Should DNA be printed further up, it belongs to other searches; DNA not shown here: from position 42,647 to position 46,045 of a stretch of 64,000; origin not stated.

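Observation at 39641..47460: NuoG/FdhA-like + NuoE-like + NuoF::GltD fusion packed directly against metV-metF: candidate new type of methylene-THF reductase complex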

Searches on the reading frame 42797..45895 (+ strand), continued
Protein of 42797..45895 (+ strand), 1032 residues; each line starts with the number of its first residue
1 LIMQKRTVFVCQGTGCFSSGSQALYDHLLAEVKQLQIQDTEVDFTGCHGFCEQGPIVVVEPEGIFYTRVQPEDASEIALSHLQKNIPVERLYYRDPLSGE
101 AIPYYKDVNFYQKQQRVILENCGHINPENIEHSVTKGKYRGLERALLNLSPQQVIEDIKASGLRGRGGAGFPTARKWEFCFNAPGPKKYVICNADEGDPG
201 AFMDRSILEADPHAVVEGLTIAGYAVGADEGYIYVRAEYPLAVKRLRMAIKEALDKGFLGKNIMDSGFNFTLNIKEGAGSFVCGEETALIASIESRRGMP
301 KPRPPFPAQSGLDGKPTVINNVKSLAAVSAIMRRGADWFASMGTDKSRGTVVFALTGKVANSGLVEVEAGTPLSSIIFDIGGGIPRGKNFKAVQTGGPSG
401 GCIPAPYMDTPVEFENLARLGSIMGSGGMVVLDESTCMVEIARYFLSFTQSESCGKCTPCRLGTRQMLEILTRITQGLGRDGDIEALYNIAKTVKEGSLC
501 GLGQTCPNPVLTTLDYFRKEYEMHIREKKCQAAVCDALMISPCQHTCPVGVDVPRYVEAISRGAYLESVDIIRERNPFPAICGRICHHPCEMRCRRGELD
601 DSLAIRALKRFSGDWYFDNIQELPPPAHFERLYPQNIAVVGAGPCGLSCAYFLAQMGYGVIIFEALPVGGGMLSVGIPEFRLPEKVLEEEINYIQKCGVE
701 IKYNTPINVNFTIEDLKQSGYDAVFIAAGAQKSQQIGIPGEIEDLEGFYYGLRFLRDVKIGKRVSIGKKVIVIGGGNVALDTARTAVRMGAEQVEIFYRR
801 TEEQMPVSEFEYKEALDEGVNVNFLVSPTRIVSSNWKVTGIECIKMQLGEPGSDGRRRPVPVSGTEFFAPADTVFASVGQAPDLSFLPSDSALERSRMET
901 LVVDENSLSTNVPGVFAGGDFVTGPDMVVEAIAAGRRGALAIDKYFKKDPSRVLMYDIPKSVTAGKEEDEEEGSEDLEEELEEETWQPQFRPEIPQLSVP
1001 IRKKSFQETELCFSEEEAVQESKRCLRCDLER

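Call 30: search_solved_structures(query=window:42797-45895:+, max_evalue=1e-20)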
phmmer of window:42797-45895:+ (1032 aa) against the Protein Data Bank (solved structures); distinct sequences matched with E-value up to 1e-20: 73 (the best 60 are shown).
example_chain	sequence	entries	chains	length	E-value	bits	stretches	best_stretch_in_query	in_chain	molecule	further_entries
7t2r_B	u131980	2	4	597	3.6e-222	743.4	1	4-539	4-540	NiFe hydrogenase subunit B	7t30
7q4v_B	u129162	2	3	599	9.6e-212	708.9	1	4-540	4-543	Iron hydrogenase HydB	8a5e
8a6t_B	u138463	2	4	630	2.2e-193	648.2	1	4-540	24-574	Electron bifurcating hydrogenase subunit HydB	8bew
9bov_B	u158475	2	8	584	3.2e-191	641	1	18-540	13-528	NADH dehydrogenase (Quinone)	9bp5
8oh5_B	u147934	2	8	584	8.8e-187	626.3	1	13-540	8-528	NAD-reducing hydrogenase subunit HoxF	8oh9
9n5u_B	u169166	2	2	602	5e-185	620.5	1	16-539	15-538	NfnB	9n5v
7p5h_B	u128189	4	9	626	2.5e-179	601.6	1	7-538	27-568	Fe-hydrogenase, subunit beta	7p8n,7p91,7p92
7q4w_B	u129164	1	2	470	8.7e-175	586.6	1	131-540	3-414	Iron hydrogenase HydB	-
9mqx_B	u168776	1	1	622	2.9e-173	581.5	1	8-544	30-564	NADH:ubiquinone oxidoreductase, NADH-binding (51 kD) subunit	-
9n5u_A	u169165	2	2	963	1.1e-116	394.3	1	539-1029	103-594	NfnA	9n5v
9bov_A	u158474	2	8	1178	3.5e-116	392.6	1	541-1029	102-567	Molybdopterin oxidoreductase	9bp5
6vw7_B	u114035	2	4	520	3.8e-116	392.5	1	106-523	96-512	NAD-dependent formate dehydrogenase beta subunit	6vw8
2fug_1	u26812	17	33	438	6.3e-111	375.2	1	116-529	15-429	NADH-quinone oxidoreductase chain 1 | NADH-QUINONE OXIDOREDUCTASE SUBUNIT 1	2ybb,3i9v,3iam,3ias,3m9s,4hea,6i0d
9wxb_C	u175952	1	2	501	5.1e-107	362.2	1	100-522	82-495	Formate dehydrogenase beta subunit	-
6tg9_B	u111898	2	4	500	6.6e-106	358.5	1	100-521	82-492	Formate dehydrogenase subunit beta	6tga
8oh5_C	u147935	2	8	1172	3.8e-101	342.8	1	541-1029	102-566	Formate dehydrogenase-O, major subunit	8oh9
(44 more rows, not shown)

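Call 79: search_protein_families(library=ncbifam, proteins=[window:42803-45895:+], max_evalue=1e-10)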
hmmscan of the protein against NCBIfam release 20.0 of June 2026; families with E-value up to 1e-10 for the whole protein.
window:42803-45895:+ (1030 aa): 26 families (the best 25 are shown)
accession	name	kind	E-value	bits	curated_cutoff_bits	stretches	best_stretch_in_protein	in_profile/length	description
TIGR01959.1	nuoF_fam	equivalog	1.1e-141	472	558.65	1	123-523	9-410/410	NADH-quinone oxidoreductase subunit NuoF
NF009410.0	PRK12771.1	subfamily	3.6e-139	464.9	516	1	494-1026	6-511/566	NAD(P)-binding protein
NF009454.0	PRK12814.1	equivalog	1.1e-136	456.8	916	1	538-1027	101-573/657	putative NADPH-dependent glutamate synthase small subunit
NF010120.0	PRK13596.1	equivalog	6.3e-118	394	389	1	113-530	5-424/433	NADH-quinone oxidoreductase subunit NuoF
NF009414.0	PRK12778.1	equivalog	8.8e-115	384.6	1103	1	531-946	329-751/752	bifunctional dihydroorotate dehydrogenase B NAD binding subunit/NADPH-dependent glutamate synthase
TIGR01316.1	gltA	equivalog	6e-108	361.5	471.75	1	537-943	34-448/449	NADPH-dependent glutamate synthase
NF008436.0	PRK11278.1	equivalog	1e-106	357.6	749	1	128-532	27-435/448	NADH-quinone oxidoreductase subunit NuoF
TIGR03315.1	Se_ygfK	equivalog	3.5e-97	326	835.3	1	512-1026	418-886/1012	putative selenate reductase subunit YgfK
NF010590.0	PRK13984.1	equivalog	4.9e-90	302.4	946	1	530-947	189-609/611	putative oxidoreductase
TIGR01318.1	gltD_gamma_fam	subfamily_domain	2.8e-84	283.4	482.95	1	522-944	31-465/467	glutamate synthase, small subunit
NF009413.0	PRK12775.1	equivalog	1.1e-80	271.7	1895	1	529-948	329-758/1006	putative trifunctional 2-polyprenylphenol hydroxylase/glutamate synthase subunit beta/ferritin domain-containing protein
NF009408.0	PRK12769.1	equivalog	4.3e-80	269.7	1003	1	538-946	233-653/659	formate-dependent uric acid utilization protein AegA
NF009451.0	PRK12809.1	equivalog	7.7e-67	226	1154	1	539-945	217-635/639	formate-dependent uric acid utilization protein YgfT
NF009415.0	PRK12779.1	equivalog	2e-66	224.6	1519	1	522-942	187-624/944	putative bifunctional glutamate synthase subunit beta/2-polyprenylphenol hydroxylase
NF009409.0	PRK12770.1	subfamily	3.9e-65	220.3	343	1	632-947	18-353/360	putative glutamate synthase subunit beta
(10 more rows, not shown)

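Call 80: search_protein_representatives(protein=window:42803-45895:+)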
Query: 1030 residues. Proteins with E-value up to 0.001 (for the whole library): 47833; up to 1e-10: 27107; up to 1e-30: 8828. The best 150 are listed.
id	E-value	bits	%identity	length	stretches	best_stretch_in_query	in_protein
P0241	0.0e+00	1131.5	50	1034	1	3-1028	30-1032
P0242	1.9e-244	830.5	43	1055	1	6-1029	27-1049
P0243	2.3e-231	787.2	46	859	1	18-838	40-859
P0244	3.5e-221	753.5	52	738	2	6-538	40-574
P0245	5.5e-221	752.8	54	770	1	106-728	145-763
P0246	7.6e-214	729.2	53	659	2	201-739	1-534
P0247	8.7e-213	725.7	58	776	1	3-554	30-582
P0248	2.2e-201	687.9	41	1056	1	97-1029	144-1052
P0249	1.7e-200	685.0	39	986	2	352-1027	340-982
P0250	3.6e-200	683.9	56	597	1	5-538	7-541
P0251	1.5e-198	678.5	40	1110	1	39-1028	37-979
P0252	7.2e-196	669.7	52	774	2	5-537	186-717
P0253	1.4e-193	662.1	38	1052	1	6-1030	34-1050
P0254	9.0e-192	656.1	46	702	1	316-1028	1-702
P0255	3.7e-191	654.1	55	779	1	7-538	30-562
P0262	8.2e-179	613.2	44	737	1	287-1029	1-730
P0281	2.2e-161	555.5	37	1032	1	131-1028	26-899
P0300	1.1e-149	516.7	44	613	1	422-1029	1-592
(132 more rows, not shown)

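Call 81: find_encoding_contigs(protein=P0242, flank=8000, max_places=2)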
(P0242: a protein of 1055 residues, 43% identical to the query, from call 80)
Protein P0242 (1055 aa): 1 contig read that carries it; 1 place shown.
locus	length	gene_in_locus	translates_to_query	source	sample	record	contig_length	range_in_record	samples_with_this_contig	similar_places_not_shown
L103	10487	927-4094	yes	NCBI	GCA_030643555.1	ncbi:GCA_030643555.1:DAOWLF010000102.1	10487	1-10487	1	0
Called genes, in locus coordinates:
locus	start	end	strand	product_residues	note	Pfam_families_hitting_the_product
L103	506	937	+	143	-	PF01257:2Fe-2S_thioredx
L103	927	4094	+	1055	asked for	PF01512:Complex1_51K, PF10589:NADH_4Fe-4S, PF14691:Fer4_20, PF01262:AlaDh_PNT_C (faint), PF07992:Pyr_redox_2, PF13450:NAD_binding_8, PF13738:Pyr_redox_3, PF00070:Pyr_redox (weak), +3 more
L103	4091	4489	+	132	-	-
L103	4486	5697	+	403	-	PF13484:Fer4_16 (faint), PF00037:Fer4 (faint), PF13510:Fer2_4, PF10588:NADH-G_4Fe-4S_3, PF13237:Fer4_10, PF22117:Fer4_Nqo3, PF12838:Fer4_7 (weak)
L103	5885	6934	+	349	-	PF13855:LRR_8, PF23598:LRR_14, PF00560:LRR_1 (faint), PF12799:LRR_4 (faint), PF13855:LRR_8 (weak), PF23598:LRR_14, PF13855:LRR_8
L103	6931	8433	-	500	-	PF01134:GIDA (weak), PF01262:AlaDh_PNT_C (faint), PF01266:DAO (faint), PF07992:Pyr_redox_2, PF12831:FAD_oxidored, PF13738:Pyr_redox_3 (weak), PF00070:Pyr_redox, PF02852:Pyr_redox_dim, +3 more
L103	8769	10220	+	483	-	PF13660:DUF4147, PF05161:MOFRL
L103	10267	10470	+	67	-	PF10571:UPF0547 (faint)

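Call 82: find_encoding_contigs(protein=P0241, flank=8000, max_places=2)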
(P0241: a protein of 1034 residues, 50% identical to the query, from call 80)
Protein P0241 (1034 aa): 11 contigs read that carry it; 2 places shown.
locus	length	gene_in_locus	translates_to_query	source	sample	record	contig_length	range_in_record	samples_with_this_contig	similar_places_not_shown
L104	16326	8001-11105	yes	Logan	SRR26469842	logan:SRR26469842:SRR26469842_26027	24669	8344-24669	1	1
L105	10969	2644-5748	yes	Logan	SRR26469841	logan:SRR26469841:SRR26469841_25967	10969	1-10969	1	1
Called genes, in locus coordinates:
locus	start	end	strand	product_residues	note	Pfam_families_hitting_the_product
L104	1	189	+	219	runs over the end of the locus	PF08876:DUF1836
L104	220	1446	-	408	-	PF01594:AI-2E_transport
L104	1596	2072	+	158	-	PF02664:LuxS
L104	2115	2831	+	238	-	PF01048:PNP_UDP_1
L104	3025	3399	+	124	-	PF03965:Penicillinase_R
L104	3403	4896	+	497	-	PF05569:Peptidase_M56, PF01551:Peptidase_M23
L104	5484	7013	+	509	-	PF14821:Thr_synth_N, PF00291:PALP, PF24857:THR4_C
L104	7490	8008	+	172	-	PF01257:2Fe-2S_thioredx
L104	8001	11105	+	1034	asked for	PF01257:2Fe-2S_thioredx (weak), PF01512:Complex1_51K, PF10531:SLBB (weak), PF10589:NADH_4Fe-4S, PF14691:Fer4_20, PF07992:Pyr_redox_2, PF13450:NAD_binding_8, PF13738:Pyr_redox_3, +4 more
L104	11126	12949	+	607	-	PF13510:Fer2_4, PF10588:NADH-G_4Fe-4S_3, PF12838:Fer4_7, PF13237:Fer4_10 (weak), PF22117:Fer4_Nqo3, PF00037:Fer4 (weak), PF02906:Fe_hyd_lg_C, PF02256:Fe_hyd_SSU, +1 more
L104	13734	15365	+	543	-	PF13177:DNA_pol3_delta2, PF00004:AAA, PF22608:DNAX_ATPase_lid, PF12169:DNA_pol3_gamma3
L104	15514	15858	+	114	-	PF02699:YajC (faint), PF02575:YbaB_DNA_bd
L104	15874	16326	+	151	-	?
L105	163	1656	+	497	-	PF14821:Thr_synth_N, PF00291:PALP, PF24857:THR4_C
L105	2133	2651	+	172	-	PF01257:2Fe-2S_thioredx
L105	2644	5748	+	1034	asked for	PF01257:2Fe-2S_thioredx (weak), PF01512:Complex1_51K, PF10531:SLBB (weak), PF10589:NADH_4Fe-4S, PF14691:Fer4_20, PF07992:Pyr_redox_2, PF13450:NAD_binding_8, PF13738:Pyr_redox_3, +4 more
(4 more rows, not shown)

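Call 83: find_encoding_contigs(protein=P0253, flank=8000, max_places=2)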
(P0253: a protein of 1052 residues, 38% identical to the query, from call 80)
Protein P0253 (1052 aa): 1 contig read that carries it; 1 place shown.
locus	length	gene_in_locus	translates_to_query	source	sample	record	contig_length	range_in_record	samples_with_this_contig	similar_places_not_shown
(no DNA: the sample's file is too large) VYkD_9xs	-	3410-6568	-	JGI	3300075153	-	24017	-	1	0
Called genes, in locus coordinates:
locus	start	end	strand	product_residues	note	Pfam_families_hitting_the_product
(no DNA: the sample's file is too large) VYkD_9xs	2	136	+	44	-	?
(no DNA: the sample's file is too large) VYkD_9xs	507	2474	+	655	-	PF16177:ACAS_N, PF00501:AMP-binding, PF13193:AMP-binding_C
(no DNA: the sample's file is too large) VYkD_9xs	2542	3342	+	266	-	-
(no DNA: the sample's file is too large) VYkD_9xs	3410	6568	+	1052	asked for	PF01512:Complex1_51K, PF10589:NADH_4Fe-4S, PF14691:Fer4_20, PF13738:Pyr_redox_3 (faint), PF00070:Pyr_redox (faint), PF07992:Pyr_redox_2, PF13450:NAD_binding_8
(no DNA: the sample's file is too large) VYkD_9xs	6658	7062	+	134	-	PF00072:Response_reg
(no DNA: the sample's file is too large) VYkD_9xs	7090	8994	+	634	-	PF25323:6TM_PilS, PF01590:GAF, PF13185:GAF_2, PF13492:GAF_3, PF00512:HisKA, PF02518:HATPase_c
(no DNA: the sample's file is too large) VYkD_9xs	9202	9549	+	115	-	PF07085:DRTGG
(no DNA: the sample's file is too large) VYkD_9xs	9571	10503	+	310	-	PF00571:CBS, PF13581:HATPase_c_2 (weak)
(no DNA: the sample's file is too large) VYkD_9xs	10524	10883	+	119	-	PF07085:DRTGG (weak)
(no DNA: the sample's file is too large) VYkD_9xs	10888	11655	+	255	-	PF02811:PHP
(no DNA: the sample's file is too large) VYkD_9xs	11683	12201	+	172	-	PF01257:2Fe-2S_thioredx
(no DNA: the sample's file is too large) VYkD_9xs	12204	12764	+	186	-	PF02518:HATPase_c, PF13589:HATPase_c_3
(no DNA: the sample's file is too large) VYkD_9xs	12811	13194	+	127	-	-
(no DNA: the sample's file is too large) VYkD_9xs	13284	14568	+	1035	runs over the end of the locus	PF01257:2Fe-2S_thioredx (weak), PF01512:Complex1_51K, PF10531:SLBB (faint), PF10589:NADH_4Fe-4S, PF14691:Fer4_20, PF07992:Pyr_redox_2, PF13450:NAD_binding_8 (weak), PF13738:Pyr_redox_3 (weak), +3 more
